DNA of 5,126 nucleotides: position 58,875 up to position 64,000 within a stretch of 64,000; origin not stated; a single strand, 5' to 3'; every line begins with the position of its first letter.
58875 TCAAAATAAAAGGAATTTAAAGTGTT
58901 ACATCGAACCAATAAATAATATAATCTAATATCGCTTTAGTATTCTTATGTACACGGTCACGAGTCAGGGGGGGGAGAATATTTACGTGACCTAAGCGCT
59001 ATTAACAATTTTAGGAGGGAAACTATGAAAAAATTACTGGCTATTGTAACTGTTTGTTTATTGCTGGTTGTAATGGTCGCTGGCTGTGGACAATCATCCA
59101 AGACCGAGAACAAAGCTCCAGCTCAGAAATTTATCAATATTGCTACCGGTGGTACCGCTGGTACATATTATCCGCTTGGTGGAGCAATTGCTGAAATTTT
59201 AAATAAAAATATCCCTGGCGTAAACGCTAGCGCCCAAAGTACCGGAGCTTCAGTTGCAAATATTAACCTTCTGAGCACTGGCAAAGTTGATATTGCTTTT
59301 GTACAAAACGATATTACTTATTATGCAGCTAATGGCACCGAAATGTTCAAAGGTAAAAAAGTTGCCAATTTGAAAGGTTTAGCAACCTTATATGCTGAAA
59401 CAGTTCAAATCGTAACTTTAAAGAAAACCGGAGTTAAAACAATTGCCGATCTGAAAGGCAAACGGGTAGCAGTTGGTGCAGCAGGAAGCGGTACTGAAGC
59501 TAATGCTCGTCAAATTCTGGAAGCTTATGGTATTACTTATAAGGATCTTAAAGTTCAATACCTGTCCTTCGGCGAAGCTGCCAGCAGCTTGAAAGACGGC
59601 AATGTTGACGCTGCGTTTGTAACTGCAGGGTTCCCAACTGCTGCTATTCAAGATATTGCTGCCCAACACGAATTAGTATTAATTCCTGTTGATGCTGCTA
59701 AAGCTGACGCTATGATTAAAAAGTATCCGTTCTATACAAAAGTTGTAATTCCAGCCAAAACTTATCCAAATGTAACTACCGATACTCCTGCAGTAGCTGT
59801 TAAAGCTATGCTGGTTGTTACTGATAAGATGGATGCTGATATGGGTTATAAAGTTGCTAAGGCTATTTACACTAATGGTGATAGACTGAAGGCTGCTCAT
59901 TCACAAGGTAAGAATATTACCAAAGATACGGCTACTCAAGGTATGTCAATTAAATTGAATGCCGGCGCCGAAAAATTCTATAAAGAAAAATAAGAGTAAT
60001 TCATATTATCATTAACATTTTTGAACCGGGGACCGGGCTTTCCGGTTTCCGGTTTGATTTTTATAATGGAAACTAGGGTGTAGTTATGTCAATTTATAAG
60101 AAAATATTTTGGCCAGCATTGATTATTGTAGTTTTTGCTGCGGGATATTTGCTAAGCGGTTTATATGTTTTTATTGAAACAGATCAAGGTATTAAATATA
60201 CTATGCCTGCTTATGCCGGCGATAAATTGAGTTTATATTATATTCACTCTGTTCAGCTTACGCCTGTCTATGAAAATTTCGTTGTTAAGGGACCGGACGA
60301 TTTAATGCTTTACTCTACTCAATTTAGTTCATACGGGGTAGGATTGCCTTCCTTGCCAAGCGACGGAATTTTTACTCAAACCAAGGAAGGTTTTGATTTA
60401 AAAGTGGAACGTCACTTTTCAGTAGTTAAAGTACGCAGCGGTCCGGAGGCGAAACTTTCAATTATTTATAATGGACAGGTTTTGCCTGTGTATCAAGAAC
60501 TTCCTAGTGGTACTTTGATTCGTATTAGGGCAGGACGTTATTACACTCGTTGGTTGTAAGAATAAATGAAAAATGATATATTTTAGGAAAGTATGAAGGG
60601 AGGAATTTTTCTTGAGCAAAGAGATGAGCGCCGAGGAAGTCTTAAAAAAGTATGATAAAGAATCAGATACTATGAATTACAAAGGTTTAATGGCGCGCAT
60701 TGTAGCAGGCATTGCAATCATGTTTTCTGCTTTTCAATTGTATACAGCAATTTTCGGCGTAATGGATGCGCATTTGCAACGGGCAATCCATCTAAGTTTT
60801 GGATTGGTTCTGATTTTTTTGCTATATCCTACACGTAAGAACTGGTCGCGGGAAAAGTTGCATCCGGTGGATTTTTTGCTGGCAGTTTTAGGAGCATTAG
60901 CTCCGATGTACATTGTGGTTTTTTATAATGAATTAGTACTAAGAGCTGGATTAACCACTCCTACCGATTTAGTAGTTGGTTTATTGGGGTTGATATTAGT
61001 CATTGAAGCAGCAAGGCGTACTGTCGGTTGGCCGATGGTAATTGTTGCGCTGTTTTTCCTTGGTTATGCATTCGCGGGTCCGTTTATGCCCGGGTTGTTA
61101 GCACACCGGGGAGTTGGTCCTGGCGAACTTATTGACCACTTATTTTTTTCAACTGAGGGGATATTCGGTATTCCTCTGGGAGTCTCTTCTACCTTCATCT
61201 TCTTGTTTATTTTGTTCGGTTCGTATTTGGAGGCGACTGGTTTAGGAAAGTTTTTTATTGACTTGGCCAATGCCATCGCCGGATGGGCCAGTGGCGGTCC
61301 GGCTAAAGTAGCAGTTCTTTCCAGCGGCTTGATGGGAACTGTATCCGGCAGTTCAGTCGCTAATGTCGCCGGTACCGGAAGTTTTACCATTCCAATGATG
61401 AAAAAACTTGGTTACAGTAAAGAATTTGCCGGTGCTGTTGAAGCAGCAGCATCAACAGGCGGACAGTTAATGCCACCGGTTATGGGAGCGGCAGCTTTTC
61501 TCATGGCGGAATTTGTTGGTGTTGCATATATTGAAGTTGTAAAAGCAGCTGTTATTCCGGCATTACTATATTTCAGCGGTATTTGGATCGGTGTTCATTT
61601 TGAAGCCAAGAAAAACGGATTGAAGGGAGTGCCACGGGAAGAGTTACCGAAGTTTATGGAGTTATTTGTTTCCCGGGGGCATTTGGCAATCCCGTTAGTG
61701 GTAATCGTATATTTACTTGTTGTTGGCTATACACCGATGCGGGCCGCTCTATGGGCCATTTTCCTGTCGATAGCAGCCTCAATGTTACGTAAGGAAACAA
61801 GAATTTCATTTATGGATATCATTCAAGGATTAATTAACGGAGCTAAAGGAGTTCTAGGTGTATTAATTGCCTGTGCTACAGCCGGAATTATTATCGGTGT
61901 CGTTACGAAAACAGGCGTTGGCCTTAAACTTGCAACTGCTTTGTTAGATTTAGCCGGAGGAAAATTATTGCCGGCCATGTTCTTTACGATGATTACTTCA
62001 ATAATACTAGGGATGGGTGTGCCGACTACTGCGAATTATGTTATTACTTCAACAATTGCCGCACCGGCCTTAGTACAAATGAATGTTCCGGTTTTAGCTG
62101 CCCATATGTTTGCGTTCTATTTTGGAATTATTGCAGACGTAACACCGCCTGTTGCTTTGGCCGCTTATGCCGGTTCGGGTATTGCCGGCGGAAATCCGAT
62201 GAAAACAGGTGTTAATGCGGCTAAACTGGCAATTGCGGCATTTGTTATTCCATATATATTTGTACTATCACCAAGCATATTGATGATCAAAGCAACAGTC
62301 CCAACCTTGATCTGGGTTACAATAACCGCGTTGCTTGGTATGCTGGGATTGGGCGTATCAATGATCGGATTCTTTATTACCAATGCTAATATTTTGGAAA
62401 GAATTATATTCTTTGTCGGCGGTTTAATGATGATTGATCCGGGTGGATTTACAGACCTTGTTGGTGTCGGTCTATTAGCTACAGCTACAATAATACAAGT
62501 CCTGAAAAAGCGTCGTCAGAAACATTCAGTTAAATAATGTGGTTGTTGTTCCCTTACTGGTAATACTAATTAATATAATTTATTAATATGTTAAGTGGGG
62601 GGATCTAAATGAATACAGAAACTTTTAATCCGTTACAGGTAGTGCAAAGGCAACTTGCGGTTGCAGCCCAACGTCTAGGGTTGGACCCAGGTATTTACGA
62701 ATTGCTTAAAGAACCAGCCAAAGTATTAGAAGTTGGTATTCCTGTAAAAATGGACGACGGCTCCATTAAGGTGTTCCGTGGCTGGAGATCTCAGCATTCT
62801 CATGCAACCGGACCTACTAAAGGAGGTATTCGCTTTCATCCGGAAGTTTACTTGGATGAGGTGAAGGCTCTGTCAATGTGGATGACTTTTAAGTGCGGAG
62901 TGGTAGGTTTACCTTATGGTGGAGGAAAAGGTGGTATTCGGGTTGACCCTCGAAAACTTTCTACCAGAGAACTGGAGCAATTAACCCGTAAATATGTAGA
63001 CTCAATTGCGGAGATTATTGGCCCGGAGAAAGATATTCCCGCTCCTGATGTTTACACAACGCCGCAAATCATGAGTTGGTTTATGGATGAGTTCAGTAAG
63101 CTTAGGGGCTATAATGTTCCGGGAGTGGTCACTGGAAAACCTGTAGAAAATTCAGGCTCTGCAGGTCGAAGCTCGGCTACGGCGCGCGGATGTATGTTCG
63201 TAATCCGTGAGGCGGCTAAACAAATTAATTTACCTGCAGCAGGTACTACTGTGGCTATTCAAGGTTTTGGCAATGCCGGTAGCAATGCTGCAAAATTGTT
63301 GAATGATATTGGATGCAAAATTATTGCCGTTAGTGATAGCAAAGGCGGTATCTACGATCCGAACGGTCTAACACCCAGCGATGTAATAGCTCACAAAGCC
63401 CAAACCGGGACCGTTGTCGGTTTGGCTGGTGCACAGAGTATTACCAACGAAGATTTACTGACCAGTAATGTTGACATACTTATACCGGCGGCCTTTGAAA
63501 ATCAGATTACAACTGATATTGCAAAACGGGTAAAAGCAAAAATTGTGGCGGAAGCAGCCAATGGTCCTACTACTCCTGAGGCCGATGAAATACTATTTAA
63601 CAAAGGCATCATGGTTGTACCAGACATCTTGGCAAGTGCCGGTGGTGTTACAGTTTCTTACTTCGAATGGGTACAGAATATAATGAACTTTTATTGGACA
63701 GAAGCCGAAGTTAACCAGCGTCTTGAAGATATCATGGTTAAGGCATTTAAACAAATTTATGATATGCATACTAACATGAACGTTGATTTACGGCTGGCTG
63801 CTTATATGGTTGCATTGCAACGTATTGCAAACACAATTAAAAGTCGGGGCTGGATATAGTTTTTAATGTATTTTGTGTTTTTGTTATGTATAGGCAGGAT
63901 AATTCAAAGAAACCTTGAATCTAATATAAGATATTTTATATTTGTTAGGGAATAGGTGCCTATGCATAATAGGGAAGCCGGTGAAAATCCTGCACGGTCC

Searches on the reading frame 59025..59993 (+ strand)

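Call 67: search_protein_families(library=pfam, proteins=[window:59025-59993:+], max_evalue=0.00001)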
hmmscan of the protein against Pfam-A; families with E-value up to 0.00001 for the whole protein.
window:59025-59993:+ (322 aa): 4 families
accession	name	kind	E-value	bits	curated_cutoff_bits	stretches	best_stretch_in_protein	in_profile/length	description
PF16868.10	NMT1_3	-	1.6e-90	304.1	27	1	39-322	1-288/289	NMT1-like family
PF09084.16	NMT1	-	8.3e-14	52.4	20.5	1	76-205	31-153/216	NMT1/THI5 like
PF13379.11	NMT1_2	-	1e-08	35.8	24.7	1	67-210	38-189/252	NMT1-like family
PF12974.12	Phosphonate-bd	-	2.8e-08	33.9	27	1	55-209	19-172/242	ABC transporter, phosphonate, periplasmic substrate-binding protein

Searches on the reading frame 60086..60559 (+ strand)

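Call 67: search_protein_families(library=pfam, proteins=[window:60086-60559:+], max_evalue=0.00001)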
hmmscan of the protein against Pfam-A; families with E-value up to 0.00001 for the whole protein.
window:60086-60559:+ (157 aa): 1 family
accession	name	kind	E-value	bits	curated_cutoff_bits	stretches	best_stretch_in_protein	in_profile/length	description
PF08905.16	DUF1850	-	2.3e-19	69.9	27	1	49-133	2-85/87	Domain of unknown function (DUF1850)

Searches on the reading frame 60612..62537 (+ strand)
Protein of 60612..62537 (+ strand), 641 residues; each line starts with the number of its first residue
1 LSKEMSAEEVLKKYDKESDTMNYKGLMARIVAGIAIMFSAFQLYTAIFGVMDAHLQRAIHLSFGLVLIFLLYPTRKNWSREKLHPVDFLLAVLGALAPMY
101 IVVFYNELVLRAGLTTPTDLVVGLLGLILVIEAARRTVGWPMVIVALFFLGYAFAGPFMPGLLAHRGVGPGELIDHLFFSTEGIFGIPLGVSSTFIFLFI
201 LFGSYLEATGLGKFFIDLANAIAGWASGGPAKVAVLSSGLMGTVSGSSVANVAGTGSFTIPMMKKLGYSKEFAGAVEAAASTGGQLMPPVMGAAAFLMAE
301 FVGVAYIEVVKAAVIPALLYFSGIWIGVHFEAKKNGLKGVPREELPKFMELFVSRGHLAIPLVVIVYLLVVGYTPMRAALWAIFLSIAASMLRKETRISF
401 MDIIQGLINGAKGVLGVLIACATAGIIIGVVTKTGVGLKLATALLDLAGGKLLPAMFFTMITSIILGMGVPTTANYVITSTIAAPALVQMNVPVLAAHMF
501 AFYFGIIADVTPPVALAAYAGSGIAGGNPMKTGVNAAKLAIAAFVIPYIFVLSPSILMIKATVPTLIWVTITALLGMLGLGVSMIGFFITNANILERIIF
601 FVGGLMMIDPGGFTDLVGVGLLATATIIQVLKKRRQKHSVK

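Call 67: search_protein_families(library=pfam, proteins=[window:60612-62537:+], max_evalue=0.00001)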
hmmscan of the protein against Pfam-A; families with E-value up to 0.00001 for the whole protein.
window:60612-62537:+ (641 aa): 1 family
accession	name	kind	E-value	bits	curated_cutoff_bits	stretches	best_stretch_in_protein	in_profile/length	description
PF06808.19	DctM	-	6.9e-98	328.6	23.8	1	125-561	1-409/413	Tripartite ATP-independent periplasmic transporter, DctM component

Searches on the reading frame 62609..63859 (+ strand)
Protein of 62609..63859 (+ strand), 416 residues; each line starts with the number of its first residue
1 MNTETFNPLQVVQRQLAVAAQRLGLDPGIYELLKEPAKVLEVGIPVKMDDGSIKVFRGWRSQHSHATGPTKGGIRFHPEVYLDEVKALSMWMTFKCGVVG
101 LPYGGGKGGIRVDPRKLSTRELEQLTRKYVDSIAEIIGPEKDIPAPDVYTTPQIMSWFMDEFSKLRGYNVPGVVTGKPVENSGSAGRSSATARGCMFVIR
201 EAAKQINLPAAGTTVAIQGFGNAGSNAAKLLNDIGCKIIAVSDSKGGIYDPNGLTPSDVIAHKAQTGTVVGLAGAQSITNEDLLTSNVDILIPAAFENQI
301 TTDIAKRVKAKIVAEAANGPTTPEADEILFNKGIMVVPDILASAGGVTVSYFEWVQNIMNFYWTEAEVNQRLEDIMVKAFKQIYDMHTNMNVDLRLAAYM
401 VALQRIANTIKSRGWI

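Call 67: search_protein_families(library=pfam, proteins=[window:62609-63859:+], max_evalue=0.00001)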
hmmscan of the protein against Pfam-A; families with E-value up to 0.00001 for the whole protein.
window:62609-63859:+ (416 aa): 2 families
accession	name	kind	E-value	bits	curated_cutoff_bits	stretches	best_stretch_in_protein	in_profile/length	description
PF00208.27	ELFV_dehydrog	-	4.7e-80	269.2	23.4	1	183-414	2-241/241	Glutamate/Leucine/Phenylalanine/Valine dehydrogenase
PF02812.23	ELFV_dehydrog_N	-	6.3e-58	194.5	25.3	1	36-164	1-129/129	Glu/Leu/Phe/Val dehydrogenase, dimerisation domain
